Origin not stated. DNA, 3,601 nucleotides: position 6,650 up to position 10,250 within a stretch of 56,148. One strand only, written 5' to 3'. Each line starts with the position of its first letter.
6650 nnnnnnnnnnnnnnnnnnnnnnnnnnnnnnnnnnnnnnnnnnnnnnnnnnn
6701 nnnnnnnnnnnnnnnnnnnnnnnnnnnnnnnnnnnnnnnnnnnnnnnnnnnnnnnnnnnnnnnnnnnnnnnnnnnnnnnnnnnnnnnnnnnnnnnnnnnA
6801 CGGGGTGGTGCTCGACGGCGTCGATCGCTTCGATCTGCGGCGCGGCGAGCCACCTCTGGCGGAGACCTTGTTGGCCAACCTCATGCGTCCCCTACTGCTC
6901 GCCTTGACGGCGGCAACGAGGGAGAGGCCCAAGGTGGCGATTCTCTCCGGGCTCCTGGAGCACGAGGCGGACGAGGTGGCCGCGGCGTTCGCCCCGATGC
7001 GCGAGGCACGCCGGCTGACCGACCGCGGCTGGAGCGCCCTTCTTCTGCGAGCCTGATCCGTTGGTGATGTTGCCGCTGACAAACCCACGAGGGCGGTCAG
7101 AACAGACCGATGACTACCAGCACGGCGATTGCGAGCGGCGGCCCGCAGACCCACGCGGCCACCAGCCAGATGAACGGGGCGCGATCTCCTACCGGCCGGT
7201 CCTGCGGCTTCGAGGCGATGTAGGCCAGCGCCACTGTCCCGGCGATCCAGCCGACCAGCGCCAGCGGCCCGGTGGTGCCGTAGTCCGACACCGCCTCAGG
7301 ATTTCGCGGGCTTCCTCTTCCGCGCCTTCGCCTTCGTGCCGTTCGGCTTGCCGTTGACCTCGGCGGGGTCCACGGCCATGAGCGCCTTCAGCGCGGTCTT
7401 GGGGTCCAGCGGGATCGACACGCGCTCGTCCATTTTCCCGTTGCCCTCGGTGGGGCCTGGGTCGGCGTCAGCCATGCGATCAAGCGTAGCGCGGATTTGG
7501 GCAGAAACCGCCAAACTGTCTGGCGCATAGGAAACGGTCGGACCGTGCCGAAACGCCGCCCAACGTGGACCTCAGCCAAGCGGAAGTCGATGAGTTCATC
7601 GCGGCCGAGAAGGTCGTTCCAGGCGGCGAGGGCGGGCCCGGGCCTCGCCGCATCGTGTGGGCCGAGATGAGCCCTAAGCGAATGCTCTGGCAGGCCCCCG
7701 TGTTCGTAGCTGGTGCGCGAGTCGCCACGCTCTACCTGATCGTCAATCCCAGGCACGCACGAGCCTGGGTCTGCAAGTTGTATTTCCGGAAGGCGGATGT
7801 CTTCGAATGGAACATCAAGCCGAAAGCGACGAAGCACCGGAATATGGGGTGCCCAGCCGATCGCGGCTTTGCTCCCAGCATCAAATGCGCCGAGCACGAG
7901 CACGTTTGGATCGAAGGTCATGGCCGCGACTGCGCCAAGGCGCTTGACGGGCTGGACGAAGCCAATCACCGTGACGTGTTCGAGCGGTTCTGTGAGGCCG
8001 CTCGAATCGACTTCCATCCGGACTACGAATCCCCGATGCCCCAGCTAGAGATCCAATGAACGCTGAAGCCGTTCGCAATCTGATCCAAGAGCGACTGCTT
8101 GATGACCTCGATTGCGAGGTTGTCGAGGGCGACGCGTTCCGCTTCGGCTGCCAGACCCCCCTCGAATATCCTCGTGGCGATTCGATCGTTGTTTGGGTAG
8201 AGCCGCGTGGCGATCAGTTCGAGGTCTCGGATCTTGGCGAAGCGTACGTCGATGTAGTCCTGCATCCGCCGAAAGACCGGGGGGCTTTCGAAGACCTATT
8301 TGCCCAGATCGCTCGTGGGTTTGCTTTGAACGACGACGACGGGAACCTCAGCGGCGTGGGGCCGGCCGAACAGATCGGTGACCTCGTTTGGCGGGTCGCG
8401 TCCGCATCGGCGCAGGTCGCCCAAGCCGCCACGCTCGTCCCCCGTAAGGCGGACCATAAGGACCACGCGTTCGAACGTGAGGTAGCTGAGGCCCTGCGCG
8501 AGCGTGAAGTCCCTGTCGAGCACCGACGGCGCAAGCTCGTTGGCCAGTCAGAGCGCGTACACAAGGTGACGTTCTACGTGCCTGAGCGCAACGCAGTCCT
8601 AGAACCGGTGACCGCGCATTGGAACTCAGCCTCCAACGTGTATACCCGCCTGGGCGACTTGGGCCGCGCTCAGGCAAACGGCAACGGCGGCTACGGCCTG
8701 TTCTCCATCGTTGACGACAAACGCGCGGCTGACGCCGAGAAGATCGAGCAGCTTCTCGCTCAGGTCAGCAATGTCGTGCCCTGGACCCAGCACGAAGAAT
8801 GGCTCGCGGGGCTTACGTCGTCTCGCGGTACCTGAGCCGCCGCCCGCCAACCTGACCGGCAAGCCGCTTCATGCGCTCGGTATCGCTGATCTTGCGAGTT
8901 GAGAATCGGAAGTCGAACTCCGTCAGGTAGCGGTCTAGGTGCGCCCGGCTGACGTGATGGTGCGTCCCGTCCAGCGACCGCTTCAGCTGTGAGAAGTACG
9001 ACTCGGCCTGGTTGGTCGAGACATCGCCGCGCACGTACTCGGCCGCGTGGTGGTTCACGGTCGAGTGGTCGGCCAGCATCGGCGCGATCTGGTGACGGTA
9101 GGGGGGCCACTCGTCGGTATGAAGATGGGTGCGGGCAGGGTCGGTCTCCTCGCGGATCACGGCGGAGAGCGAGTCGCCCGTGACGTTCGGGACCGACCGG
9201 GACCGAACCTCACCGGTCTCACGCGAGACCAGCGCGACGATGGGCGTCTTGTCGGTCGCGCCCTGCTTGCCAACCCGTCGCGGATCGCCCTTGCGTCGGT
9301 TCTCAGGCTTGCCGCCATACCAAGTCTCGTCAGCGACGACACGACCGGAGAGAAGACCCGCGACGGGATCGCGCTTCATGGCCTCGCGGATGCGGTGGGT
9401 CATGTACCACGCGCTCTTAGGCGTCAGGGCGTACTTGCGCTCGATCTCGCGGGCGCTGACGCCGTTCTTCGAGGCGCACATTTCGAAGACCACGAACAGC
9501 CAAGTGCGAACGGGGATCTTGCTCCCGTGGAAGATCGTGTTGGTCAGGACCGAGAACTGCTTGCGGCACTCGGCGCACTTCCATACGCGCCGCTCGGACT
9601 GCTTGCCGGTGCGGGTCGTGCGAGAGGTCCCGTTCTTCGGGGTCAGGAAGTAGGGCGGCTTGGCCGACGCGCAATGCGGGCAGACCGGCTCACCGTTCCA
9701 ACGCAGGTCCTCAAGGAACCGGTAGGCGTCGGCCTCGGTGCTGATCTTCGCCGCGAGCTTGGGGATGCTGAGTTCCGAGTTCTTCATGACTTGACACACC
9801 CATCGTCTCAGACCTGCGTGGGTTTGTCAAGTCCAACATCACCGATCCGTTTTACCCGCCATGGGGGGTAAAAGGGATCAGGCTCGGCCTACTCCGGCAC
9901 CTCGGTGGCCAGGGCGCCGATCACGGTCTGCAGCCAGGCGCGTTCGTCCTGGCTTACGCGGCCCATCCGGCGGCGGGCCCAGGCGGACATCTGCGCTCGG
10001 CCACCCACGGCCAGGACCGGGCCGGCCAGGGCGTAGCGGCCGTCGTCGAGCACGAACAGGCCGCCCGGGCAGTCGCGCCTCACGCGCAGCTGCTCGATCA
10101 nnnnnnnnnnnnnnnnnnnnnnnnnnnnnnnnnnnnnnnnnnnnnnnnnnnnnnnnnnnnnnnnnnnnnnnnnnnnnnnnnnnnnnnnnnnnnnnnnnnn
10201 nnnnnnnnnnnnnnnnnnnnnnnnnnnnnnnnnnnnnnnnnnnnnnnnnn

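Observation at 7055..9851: Intact cargo-carrying IS1595-family element with TIRs and an 8-bp target duplication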

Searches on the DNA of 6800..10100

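Call 85: search_rna_families(source=window, start=6800, end=10100, threshold=evalue, max_evalue=0.1)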
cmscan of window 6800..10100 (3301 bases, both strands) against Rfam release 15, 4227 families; matches with E-value up to 0.1: 0.
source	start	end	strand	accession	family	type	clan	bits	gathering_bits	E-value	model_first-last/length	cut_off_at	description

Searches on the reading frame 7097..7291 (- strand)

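Call 4: search_protein_families(library=pfam, proteins=[window:7097-7291:-], max_evalue=0.01)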
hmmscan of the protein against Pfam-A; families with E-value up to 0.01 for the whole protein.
window:7097-7291:- (64 aa): 0 families

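Call 7: search_protein_families(library=ncbifam, proteins=[window:7097-7291:-], max_evalue=0.1)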
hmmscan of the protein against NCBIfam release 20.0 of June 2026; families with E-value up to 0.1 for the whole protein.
window:7097-7291:- (64 aa): 0 families

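Call 8: search_protein_families(library=padloc, proteins=[window:7097-7291:-], max_evalue=0.1)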
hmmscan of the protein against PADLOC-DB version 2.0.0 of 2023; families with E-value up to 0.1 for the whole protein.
window:7097-7291:- (64 aa): 0 families

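Call 9: search_protein_families(library=phrogs, proteins=[window:7097-7291:-], max_evalue=0.1)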
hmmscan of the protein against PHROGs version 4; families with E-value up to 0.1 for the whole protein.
window:7097-7291:- (64 aa): 0 families

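Call 73: search_protein_families(library=pfam, proteins=[window:7097-7291:-], max_evalue=10)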
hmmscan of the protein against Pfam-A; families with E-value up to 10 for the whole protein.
window:7097-7291:- (64 aa): 1 family
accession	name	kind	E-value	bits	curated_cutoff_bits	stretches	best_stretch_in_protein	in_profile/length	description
PF01788.22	PsbJ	-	8.7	6.8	30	1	9-25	8-24/39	PsbJ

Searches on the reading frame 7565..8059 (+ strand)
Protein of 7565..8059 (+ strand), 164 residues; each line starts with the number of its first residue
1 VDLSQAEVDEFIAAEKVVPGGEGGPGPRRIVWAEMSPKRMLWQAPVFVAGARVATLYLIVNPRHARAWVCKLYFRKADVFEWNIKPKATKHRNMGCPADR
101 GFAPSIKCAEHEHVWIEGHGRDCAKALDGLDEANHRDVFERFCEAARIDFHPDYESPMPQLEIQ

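Call 4: search_protein_families(library=pfam, proteins=[window:7565-8059:+], max_evalue=0.01)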
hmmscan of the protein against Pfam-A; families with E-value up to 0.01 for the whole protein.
window:7565-8059:+ (164 aa): 0 families

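Call 7: search_protein_families(library=ncbifam, proteins=[window:7565-8059:+], max_evalue=0.1)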
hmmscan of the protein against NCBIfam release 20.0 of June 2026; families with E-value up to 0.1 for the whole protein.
window:7565-8059:+ (164 aa): 0 families

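Call 8: search_protein_families(library=padloc, proteins=[window:7565-8059:+], max_evalue=0.1)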
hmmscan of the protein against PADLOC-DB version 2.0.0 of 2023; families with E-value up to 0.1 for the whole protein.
window:7565-8059:+ (164 aa): 1 family
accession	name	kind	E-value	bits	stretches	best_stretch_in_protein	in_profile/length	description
PDLC04538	PDC-M24A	-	0.0022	16.4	0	106-155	90-141/146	-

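Call 9: search_protein_families(library=phrogs, proteins=[window:7565-8059:+], max_evalue=0.1)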
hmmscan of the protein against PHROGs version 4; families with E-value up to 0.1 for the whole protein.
window:7565-8059:+ (164 aa): 0 families

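Call 33: find_homologous_proteins(query=window:7565-8059:+)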
Query window:7565-8059:+ (164 aa): 1 proteins with E <= 0.001 among 24 candidates.
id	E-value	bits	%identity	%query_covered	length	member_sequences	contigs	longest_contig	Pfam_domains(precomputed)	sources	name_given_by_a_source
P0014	8.7e-111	386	99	100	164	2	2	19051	-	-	-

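Call 37: find_homologous_proteins(query=A2)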
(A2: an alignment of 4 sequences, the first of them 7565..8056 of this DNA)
Query A2 (4 sequences) (164 aa, profile of the alignment): 21 proteins with E <= 0.001 among 4238 candidates.
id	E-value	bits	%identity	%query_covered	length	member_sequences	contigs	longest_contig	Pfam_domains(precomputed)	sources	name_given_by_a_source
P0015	8.3e-77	274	43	95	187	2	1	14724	-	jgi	jgi:hypothetical protein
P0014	4.3e-72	259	99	100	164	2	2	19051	-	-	-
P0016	2.7e-70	253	35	97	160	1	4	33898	-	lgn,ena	-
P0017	7.9e-63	229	33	99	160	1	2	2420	-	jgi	jgi:hypothetical protein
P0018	1.3e-59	219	38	96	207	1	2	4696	-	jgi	jgi:hypothetical protein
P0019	3.0e-58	214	32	99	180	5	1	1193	-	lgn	-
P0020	2.3e-57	211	41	89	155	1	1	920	-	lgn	-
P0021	2.5e-56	208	34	96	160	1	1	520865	-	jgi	jgi:hypothetical protein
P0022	4.8e-54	200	39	96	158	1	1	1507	-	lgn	-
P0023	6.7e-53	197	38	97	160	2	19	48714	-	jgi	jgi:hypothetical protein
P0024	7.3e-52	193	34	99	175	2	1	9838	-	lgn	-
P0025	1.2e-51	193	41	98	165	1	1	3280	-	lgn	-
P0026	5.2e-50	187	39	99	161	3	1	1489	-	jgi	jgi:hypothetical protein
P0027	1.4e-47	179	39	98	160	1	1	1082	-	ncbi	-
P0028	6.3e-47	177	37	93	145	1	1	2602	-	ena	-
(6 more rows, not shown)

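Call 42: search_solved_structures(query=A3, max_evalue=10)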
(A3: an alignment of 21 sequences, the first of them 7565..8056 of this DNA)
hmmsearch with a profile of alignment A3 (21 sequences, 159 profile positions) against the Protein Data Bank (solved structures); distinct sequences matched with E-value up to 10: 0.

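Call 49: predict_structure(alignment_id=A3)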
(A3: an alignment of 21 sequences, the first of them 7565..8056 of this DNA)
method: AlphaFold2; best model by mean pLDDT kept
length: 164 residues; sequences in the alignment: 21
mean_pLDDT: 93.2   pTM: 0.88
mean pLDDT of the five models: 93.2, 92.4, 92.3, 91.8, 91.5
residues with pLDDT >= 90: 142; 70-90: 16; 50-70: 3; < 50: 3
segments of 3 or more residues with pLDDT < 50: 162-164
pLDDT, mean of each block of 10 residues (from residue 1): 94 97 81 94 97 97 93 97 97 96 97 97 96 93 98 86 45
secondary structure, 60 per line:
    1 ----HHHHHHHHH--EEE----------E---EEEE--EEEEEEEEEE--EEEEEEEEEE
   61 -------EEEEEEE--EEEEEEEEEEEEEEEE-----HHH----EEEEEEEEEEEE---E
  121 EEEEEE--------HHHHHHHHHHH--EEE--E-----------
elements in order: H5-13 E16-18 E33-36 E39-48 E51-60 E68-74 E77-92 E105-116 E120-126 H135-145 E148-150

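Call 52: fold_search(model_id=the predicted structure, library=pdb)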
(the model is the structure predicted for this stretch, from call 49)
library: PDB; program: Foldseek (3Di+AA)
matches with E <= 10: 236; with E <= 0.001: 0
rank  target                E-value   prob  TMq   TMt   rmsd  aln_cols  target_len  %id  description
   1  1frs_A                3.5e-01  0.09  0.20  0.22  16.0       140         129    9  CRYSTAL STRUCTURE OF BACTERIOPHAGE FR CAPSIDS AT 3.5 ANGSTROMS RESOLUTION (released 1996-04-03)
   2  4zor_E                3.7e-01  0.07  0.20  0.20  15.9       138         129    9  The structure of the S37P MS2 viral capsid assembly. (released 2016-09-07)
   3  7te3                  4.1e-01  0.25  0.31  0.31  16.2       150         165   13  Crystal Structure of a Double Loop Deletion Mutant in gC1qR/C1qBP/HABP-1 (released 2022-06-01)
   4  4x7p_A                4.8e-01  0.08  0.17  0.07  13.8       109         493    9  Crystal structure of apo S. aureus TarM (released 2015-02-18)
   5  2bny_A                4.8e-01  0.08  0.19  0.21  15.0       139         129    9  MS2 (N87A mutant) - RNA hairpin complex (released 2006-03-22)
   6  8v7p                  5.4e-01  0.33  0.23  0.30   9.9        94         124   13  Crystal structure of the truncated P1 pilin from Pseudomonas aeruginosa (released 2024-12-11)
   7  1bms_A                5.4e-01  0.08  0.15  0.18  13.7       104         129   12  CRYSTAL STRUCTURE OF MS2 CAPSIDS WITH MUTATIONS IN THE SUBUNIT FG LOOP (released 1996-03-08)
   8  8r56_A                5.7e-01  0.11  0.18  0.06   7.7        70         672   11  Crystal structure of GH31 family Sulfoquinovosidase BmSQase in covalent complex with SQ-aziridine (SQZ) (released 2024-05-08)
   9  1aq4_A                6.8e-01  0.07  0.20  0.22  15.8       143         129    9  STRUCTURE OF A MS2 COAT PROTEIN MUTANT IN COMPLEX WITH AN RNA OPERATOR (released 1997-12-24)
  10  6o38_H                7.2e-01  0.54  0.29  0.39   4.9        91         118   10  Structure of a chaperone-substrate complex (released 2019-07-24)
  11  4wac                  7.6e-01  0.09  0.20  0.09  12.1       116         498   10  Crystal Structure of TarM (released 2015-02-25)
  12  2bq5_A                7.6e-01  0.05  0.20  0.22  15.9       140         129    8  MS2 (N87AE89K mutant) - RNA hairpin complex (released 2006-03-22)
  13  4zor_A                8.1e-01  0.04  0.21  0.20  16.2       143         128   10  The structure of the S37P MS2 viral capsid assembly. (released 2016-09-07)
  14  2ms2_A                8.5e-01  0.06  0.20  0.22  15.8       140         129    8  THE REFINED STRUCTURE OF BACTERIOPHAGE MS2 AT 2.8 ANGSTROMS RESOLUTION (released 1995-01-26)
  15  6rrt_A                8.5e-01  0.06  0.16  0.19  15.7       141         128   11  T=4 MS2 Virus-like-particle (released 2020-07-08)
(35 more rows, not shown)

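Call 82: search_protein_families(library=padloc, alignment_id=A3, max_evalue=0.01)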
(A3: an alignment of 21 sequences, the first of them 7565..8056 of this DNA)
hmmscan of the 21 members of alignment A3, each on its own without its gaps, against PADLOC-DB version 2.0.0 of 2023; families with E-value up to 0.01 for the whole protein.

A. member 1, window:7565-8056:+ (164 aa): 1 family
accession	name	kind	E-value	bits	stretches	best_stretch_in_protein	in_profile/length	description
PDLC04538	PDC-M24A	-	0.0022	16.4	0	106-155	90-141/146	-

B. families by the number of members that match (of 21 scanned): 4 families
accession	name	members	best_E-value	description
PDLC04538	PDC-M24A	11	2.5e-06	-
PDLC04533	PDC-M24A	5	9.3e-06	-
PDLC04536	PDC-M24A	1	0.0002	-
PDLC04561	PDC-M28C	1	0.0055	-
